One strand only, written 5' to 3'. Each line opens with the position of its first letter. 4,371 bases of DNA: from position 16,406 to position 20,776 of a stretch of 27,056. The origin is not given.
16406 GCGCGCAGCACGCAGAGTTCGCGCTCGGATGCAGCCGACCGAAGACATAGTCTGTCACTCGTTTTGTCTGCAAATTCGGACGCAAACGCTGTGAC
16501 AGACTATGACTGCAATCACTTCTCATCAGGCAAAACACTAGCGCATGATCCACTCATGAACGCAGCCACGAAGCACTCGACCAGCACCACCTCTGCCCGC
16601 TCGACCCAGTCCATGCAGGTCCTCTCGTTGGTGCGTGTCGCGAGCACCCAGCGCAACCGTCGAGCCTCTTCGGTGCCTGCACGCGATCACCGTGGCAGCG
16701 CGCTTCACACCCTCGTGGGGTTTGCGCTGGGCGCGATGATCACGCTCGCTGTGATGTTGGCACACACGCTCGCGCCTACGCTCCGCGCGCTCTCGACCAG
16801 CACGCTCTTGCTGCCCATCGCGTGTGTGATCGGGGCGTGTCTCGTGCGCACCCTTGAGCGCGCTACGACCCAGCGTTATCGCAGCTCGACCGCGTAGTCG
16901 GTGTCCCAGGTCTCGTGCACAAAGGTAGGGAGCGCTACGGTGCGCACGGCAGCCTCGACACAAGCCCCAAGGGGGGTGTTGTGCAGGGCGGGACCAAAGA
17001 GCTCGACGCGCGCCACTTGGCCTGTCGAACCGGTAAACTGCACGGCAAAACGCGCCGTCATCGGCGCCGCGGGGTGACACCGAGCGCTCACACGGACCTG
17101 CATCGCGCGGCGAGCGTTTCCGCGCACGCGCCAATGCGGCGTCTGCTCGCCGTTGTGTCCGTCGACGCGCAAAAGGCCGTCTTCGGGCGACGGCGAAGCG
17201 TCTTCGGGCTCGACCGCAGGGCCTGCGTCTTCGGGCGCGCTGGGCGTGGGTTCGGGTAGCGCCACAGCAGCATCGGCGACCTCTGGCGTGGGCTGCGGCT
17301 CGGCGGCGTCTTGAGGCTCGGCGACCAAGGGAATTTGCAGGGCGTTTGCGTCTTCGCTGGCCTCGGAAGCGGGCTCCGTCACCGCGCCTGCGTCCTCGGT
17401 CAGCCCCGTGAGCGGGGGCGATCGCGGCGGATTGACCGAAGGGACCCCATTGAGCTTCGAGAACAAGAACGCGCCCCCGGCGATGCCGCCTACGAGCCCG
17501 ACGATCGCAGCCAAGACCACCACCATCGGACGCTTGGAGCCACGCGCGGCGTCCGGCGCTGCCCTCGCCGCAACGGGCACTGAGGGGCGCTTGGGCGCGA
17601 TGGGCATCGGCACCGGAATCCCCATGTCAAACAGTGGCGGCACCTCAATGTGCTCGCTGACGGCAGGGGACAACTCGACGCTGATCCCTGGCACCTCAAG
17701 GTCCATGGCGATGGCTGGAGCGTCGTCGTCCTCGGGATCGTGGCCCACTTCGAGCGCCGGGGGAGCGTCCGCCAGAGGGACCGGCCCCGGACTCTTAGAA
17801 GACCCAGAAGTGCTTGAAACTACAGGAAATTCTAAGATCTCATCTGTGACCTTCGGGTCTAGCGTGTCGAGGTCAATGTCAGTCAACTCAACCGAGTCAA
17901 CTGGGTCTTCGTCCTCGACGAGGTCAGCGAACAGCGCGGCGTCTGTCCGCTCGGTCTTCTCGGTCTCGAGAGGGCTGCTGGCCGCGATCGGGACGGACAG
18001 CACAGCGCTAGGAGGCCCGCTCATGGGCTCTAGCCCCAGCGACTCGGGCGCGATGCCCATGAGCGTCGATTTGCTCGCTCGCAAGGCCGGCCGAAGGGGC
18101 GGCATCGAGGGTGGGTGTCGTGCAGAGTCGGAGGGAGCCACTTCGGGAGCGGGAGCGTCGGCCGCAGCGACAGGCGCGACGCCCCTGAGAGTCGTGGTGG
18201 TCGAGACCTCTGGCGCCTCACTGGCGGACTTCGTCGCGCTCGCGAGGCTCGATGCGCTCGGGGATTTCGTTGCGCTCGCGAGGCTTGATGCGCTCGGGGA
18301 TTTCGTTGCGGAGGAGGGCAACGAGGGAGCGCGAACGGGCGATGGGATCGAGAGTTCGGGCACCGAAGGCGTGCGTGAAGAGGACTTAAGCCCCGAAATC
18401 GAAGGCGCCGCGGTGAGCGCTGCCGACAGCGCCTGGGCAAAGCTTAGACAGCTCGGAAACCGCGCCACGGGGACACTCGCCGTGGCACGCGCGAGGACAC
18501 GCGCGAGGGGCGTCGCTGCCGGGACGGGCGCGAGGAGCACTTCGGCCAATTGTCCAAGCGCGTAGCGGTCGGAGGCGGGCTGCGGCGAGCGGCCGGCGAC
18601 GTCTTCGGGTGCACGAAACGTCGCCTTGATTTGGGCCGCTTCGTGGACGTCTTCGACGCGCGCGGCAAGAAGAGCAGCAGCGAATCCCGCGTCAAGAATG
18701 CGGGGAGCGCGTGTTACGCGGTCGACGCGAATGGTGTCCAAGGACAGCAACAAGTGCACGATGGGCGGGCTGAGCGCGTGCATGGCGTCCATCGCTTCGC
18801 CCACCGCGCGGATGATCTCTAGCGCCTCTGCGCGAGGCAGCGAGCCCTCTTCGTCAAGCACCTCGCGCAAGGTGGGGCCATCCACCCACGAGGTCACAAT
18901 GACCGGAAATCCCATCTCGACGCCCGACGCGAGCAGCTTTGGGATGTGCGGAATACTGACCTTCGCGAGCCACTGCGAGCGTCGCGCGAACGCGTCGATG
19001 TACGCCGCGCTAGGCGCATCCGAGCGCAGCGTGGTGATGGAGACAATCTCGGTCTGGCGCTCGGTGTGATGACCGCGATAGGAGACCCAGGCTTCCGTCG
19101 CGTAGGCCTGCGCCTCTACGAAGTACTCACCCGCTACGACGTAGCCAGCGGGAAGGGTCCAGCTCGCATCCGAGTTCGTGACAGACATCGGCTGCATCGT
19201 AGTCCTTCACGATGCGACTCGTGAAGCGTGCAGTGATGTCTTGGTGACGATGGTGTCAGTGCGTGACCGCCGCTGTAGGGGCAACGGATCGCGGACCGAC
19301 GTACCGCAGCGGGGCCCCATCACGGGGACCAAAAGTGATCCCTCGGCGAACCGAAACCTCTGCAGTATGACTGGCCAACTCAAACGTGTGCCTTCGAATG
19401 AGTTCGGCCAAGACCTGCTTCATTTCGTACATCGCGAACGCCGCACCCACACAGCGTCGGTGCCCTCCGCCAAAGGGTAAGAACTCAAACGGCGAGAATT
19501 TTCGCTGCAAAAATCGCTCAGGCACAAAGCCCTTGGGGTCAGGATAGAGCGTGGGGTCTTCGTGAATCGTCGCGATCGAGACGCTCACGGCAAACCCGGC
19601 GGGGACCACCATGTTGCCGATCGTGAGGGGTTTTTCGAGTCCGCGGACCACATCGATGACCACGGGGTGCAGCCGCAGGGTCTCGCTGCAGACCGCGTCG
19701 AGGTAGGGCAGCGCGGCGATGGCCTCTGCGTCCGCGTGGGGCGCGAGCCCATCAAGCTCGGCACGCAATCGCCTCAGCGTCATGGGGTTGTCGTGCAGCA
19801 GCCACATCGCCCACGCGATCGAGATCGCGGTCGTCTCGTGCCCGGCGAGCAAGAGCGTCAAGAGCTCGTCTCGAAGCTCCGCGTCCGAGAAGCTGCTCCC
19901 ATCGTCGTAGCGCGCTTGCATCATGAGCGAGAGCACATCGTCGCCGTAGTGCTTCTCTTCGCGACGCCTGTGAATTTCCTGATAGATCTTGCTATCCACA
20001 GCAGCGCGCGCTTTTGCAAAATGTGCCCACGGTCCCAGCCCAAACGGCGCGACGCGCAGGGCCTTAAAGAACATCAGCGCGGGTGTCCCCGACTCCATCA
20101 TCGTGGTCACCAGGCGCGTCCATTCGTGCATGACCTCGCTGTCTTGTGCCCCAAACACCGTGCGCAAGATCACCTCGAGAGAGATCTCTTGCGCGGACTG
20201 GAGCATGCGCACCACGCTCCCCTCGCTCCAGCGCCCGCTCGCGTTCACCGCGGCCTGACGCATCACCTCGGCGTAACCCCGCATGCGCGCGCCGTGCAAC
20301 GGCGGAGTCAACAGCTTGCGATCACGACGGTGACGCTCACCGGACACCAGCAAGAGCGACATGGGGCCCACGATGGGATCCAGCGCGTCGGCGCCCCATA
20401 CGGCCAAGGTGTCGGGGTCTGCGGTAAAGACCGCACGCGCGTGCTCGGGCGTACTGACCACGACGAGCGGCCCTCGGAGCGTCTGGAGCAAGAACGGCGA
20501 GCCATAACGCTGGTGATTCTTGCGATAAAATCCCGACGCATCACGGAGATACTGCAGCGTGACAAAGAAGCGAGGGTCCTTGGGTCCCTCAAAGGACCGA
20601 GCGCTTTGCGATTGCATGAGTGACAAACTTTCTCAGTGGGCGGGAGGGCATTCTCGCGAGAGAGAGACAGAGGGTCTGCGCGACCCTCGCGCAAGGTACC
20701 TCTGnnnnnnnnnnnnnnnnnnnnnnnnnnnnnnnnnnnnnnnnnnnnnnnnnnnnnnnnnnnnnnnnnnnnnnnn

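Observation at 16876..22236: Candidate novel operon: HIRAN-domain protein, cytochrome P450 and membrane pseudokinase, with a dyad-symmetric element in its promoter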

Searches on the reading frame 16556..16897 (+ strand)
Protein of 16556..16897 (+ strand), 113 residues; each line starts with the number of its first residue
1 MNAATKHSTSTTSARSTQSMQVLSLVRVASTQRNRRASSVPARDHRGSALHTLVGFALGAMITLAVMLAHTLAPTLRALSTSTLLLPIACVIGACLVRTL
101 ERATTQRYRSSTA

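Call 52: search_protein_families(library=ncbifam, proteins=[window:16556-16897:+], max_evalue=0.01)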
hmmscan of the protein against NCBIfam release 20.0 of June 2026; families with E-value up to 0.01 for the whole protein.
window:16556-16897:+ (113 aa): 0 families

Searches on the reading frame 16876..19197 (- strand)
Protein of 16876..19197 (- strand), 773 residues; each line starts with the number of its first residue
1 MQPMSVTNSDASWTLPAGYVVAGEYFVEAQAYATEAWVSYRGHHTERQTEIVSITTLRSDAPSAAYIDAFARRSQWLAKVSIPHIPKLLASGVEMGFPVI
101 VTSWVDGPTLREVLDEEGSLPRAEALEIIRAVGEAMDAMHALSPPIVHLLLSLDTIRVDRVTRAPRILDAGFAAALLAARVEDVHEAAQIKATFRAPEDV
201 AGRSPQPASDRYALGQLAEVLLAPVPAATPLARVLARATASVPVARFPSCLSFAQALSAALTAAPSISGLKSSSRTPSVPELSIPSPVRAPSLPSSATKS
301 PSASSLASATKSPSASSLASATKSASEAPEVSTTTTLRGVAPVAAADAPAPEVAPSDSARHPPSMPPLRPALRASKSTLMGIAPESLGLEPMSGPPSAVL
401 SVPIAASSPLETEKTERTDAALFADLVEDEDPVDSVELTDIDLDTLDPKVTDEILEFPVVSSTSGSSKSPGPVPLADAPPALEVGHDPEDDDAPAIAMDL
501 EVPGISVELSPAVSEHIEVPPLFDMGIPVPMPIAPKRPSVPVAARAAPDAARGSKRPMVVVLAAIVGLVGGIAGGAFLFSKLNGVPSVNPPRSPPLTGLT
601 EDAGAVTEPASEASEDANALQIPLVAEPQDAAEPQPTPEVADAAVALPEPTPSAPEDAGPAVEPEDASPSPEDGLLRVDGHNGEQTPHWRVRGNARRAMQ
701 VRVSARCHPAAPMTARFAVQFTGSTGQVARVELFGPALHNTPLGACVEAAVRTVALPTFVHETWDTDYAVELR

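Call 3: search_protein_families(library=pfam, proteins=[window:16876-19197:-], max_evalue=0.01)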
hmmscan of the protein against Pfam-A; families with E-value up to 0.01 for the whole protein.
window:16876-19197:- (773 aa): 3 families
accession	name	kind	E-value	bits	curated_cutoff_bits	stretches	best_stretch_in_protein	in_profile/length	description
PF00069.31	Pkinase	-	7.3e-09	35.8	31.7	1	48-221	23-190/263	Protein kinase domain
PF07714.23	PK_Tyr_Ser-Thr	-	9.8e-09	35.3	23.1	1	44-216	23-192/258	Protein tyrosine and serine/threonine kinase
PF01636.29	APH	-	2.1e-07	31.4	23.2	1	59-189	29-152/239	Phosphotransferase enzyme family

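Call 25: search_protein_families(library=padloc, proteins=[window:16876-19197:-], max_evalue=0.01)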
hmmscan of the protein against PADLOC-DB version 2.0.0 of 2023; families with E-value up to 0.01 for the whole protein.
window:16876-19197:- (773 aa): 25 families
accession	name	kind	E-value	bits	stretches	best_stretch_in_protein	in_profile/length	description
PDLC04042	PD-T4-6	-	5.6e-19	66.9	1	40-217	26-201/292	-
PDLC04047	PD-T4-6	-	2.4e-16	57.8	1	45-241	32-226/327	-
PDLC04053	PD-T4-6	-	5.9e-16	56.8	1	40-216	26-199/311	-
PDLC04043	PD-T4-6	-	1.6e-12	45.2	1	40-217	32-207/452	-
PDLC04041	PD-T4-6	-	2.4e-12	44.8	1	8-217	14-223/443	-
PDLC04057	PD-T4-6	-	1.4e-11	42.1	1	51-226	35-209/443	-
PDLC04054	PD-T4-6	-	4.9e-11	40.6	1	16-221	4-206/347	-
PDLC04061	PD-T4-6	-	6.2e-11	40.5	1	51-222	43-218/510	-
PDLC04039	PD-T4-6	-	2.1e-10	38.2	1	40-216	31-203/458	-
PDLC04060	PD-T4-6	-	1.6e-09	35.2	1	52-221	36-203/486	-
PDLC04138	mad6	-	2.4e-09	34.6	1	51-215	78-243/659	mads_6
PDLC03920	MkoA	-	5.3e-09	32.9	1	48-227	31-222/1112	-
PDLC04048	PD-T4-6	-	8.7e-09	33.2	1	39-223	26-208/354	-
PDLC04044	PD-T4-6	-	9e-08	29.6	1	64-222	78-233/372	-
PDLC04052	PD-T4-6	-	1.5e-07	29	1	96-218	86-206/496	-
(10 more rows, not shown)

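Call 52: search_protein_families(library=ncbifam, proteins=[window:16876-19197:-], max_evalue=0.01)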
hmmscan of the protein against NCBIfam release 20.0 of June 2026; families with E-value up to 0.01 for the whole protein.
window:16876-19197:- (773 aa): 4 families
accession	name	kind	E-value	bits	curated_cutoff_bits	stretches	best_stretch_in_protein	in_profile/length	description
TIGR03903.1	TOMM_kin_cyc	equivalog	3.8e-12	44.9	705.75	1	51-217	5-178/1267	TOMM system kinase/cyclase fusion protein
NF033483.0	PknB_PASTA_kin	equivalog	4.5e-12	45.8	450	1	49-215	32-195/563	Stk1 family PASTA domain-containing Ser/Thr kinase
NF047741.1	antiphage_MADS6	equivalog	7.3e-07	28.1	460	1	25-222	191-397/612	methylation-associated defense system protein kinase MAD6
NF038151.1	lanthi_synth_III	equivalog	1.4e-05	23.7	575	1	123-292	336-478/833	class III lanthionine synthetase LanKC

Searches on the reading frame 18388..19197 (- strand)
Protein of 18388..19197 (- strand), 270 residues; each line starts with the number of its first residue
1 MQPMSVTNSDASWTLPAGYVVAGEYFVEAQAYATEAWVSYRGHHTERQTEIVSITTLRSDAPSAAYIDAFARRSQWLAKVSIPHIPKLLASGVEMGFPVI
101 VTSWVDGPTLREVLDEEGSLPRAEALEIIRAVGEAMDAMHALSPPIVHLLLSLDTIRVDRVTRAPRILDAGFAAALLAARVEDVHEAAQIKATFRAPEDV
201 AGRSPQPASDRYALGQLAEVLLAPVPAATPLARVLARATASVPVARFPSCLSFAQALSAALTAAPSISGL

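Call 51: find_homologous_proteins(query=window:18388-19197:-, max_evalue=0.00001)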
Query window:18388-19197:- (270 aa): 3 proteins with E <= 0.00001 among 8000 candidates.
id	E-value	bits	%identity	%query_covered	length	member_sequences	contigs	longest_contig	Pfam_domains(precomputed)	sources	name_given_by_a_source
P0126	1.0e-9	57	29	94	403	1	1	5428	PF07714.24,PF00069.32,PF03109.23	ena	-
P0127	9.0e-7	47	30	72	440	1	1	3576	PF07714.24,PF00069.32,PF03109.23,PF01636.30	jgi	jgi:serine/threonine-protein kinase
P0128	2.8e-6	45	32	59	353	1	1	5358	PF07714.24,PF00069.32,PF03109.23,PF01636.30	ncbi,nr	ncbi:MAG TPA: protein kinase [Acidimicrobiia bacterium]|nr:protein kinase [Acidimicrobiia bacterium]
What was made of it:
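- Tried and rejected: find_homologous_proteins with the pseudokinase domain returned three remote kinases and not even the known orthologues, probably because the word index is saturated by kinases (call 51).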

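Call 54: search_solved_structures(query=window:18388-19197:-, max_evalue=0.001, show_alignments=2)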
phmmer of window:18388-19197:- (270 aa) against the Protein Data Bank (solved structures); distinct sequences matched with E-value up to 0.001: 56.
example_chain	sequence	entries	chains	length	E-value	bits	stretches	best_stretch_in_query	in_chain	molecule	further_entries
3orm_A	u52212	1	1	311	1.5e-11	47.7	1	52-226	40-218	Serine/threonine protein kinase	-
6i2p_A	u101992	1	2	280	3.4e-11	46.5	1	48-226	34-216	Serine/threonine-protein kinase PknB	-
5u94_A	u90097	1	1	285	3.9e-11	46.3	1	52-226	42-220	Serine/threonine-protein kinase PknB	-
1o6y_A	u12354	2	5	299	4e-11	46.3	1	52-226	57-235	SERINE/THREONINE-PROTEIN KINASE PKNB | Probable serine/threonine-protein kinase pknB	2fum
6b2p_A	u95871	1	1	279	5.5e-11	45.9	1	52-226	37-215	Serine/threonine-protein kinase PknB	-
3ori_A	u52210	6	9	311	6.4e-11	45.6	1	51-226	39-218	Serine/threonine protein kinase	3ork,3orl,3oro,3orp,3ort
1mru_A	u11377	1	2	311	7.4e-11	45.4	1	52-226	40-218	Probable serine/threonine-protein kinase pknB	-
3f61_A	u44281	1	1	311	7.9e-11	45.3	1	51-226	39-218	Serine/threonine-protein kinase pknB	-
3f69_A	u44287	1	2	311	1.3e-10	44.7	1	51-226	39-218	Serine/threonine-protein kinase pknB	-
7naa_A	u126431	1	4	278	9e-08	35.3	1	53-243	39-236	Non-specific serine/threonine protein kinase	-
9tmq_A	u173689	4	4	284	2e-07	34.2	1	52-218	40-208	Serine/threonine-protein kinase PknA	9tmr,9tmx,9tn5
4ow8_A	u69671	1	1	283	2.1e-07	34.1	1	52-218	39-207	Serine/threonine-protein kinase PknA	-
6b2q_A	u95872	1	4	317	2.7e-07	33.8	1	52-218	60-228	Serine/threonine-protein kinase PknA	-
4x3f_A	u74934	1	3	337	3.7e-07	33.3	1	52-218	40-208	Serine/threonine-protein kinase PknA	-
9ruj_A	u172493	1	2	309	1.1e-06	31.8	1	47-228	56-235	Serine/threonine-protein kinase StkP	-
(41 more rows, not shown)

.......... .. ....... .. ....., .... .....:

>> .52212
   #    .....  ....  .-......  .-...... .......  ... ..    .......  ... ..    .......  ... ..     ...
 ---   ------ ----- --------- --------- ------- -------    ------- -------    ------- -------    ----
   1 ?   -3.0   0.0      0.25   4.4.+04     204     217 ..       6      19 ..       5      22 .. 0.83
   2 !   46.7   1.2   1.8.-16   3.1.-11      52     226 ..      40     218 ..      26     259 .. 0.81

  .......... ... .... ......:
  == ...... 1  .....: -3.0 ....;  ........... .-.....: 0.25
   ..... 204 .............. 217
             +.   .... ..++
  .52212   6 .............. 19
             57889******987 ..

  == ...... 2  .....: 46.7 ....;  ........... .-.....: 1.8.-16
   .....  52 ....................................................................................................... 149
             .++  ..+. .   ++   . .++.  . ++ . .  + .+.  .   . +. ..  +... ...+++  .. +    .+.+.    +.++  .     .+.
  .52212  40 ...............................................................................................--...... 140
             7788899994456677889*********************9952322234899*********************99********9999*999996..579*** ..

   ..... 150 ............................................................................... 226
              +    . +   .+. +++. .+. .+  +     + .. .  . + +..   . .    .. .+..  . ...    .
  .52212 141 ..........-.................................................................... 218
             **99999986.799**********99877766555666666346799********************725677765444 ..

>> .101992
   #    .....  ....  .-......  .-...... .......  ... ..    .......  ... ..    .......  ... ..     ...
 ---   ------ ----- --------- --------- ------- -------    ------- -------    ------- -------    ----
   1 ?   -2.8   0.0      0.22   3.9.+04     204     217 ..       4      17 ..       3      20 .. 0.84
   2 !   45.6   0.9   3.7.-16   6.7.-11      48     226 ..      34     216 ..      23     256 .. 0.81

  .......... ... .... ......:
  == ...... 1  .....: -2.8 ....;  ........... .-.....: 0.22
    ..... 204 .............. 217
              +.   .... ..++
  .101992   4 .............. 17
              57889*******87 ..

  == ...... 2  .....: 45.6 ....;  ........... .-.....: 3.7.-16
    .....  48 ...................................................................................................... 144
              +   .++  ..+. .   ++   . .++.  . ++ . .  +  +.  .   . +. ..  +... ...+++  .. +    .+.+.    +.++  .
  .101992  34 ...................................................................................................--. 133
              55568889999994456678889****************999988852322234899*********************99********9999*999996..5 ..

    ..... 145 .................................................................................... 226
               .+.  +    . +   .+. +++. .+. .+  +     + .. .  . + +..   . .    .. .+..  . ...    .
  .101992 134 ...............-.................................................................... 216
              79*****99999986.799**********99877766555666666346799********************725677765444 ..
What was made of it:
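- Closest known: Myxobacterial and actinobacterial Hanks-type membrane kinases such as PknB. Same: Best sequence matches of the N-terminal domain (E about 1e-11, call 54).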

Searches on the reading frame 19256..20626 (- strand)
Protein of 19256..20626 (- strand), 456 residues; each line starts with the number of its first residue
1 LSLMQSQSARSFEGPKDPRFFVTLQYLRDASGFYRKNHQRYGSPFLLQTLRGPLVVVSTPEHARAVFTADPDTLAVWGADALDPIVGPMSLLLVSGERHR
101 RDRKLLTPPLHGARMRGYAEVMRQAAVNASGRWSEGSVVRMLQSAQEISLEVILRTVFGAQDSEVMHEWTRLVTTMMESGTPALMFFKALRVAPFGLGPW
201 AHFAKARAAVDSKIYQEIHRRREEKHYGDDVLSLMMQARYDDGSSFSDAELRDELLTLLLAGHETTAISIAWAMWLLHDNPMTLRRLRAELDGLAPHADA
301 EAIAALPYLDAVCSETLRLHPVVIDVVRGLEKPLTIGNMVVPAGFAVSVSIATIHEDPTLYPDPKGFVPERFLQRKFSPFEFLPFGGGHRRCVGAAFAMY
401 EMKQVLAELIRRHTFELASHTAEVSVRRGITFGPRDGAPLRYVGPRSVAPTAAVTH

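Call 3: search_protein_families(library=pfam, proteins=[window:19256-20626:-], max_evalue=0.01)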
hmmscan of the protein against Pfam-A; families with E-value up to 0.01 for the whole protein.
window:19256-20626:- (456 aa): 1 family
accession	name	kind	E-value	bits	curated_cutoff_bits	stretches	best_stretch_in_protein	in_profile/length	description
PF00067.27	p450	-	2.8e-73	247.7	22.8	1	21-423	11-442/462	Cytochrome P450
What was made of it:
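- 19256..20626 (-): Cytochrome P450 gene (likely start ATG 20617). AGHETT, ETLR and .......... motifs are present. Pfam E 2.8e-73 (call 3).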

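Call 25: search_protein_families(library=padloc, proteins=[window:19256-20626:-], max_evalue=0.01)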
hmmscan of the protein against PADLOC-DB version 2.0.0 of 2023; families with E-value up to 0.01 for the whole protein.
window:19256-20626:- (456 aa): 0 families

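Call 52: search_protein_families(library=ncbifam, proteins=[window:19256-20626:-], max_evalue=0.01)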
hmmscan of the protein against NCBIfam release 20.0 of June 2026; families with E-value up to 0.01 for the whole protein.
window:19256-20626:- (456 aa): 9 families
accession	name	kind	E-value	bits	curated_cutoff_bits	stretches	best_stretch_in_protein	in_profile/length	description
NF050147.1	aminopyruv_ApyO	equivalog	3.5e-52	177.5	525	1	93-447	82-426/444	RiPP biosynthesis cytochrome P450 ApyO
NF051859.1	AlbFlvMonOxTrpSyn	equivalog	2.4e-43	148.4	700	1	55-436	65-449/457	bifunctional albaflavenone monooxygenase/terpene synthase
NF045812.1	PentlenOxigase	equivalog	5.6e-39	134.2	800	1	90-414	82-410/444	pentalenene oxygenase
TIGR04538.1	P450_cycloAA_1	subfamily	6.6e-17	61.4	500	1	218-412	185-365/395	cytochrome P450, cyclodipeptide synthase-associated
NF045816.1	PentlenlactSyn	equivalog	2.6e-16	59.3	700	1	216-413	190-366/396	pentalenolactone synthase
NF053744.1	FAProxCypCBc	equivalog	6.1e-12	44.8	600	1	16-427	7-398/416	CYP152 family fatty-acid peroxygenase CypC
NF041177.1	Cyp119_Thmprot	equivalog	1.9e-10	40.1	680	1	227-413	183-340/368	cytochrome P450 Cyp119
NF041802.1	P450_SolI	exception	2.2e-08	33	850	1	196-413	198-395/424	solanimycin biosynthesis cytochrome P450 SolI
TIGR04515.1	P450_rel_GT_act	subfamily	8.4e-08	32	343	1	204-374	172-325/386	P450-derived glycosyltransferase activator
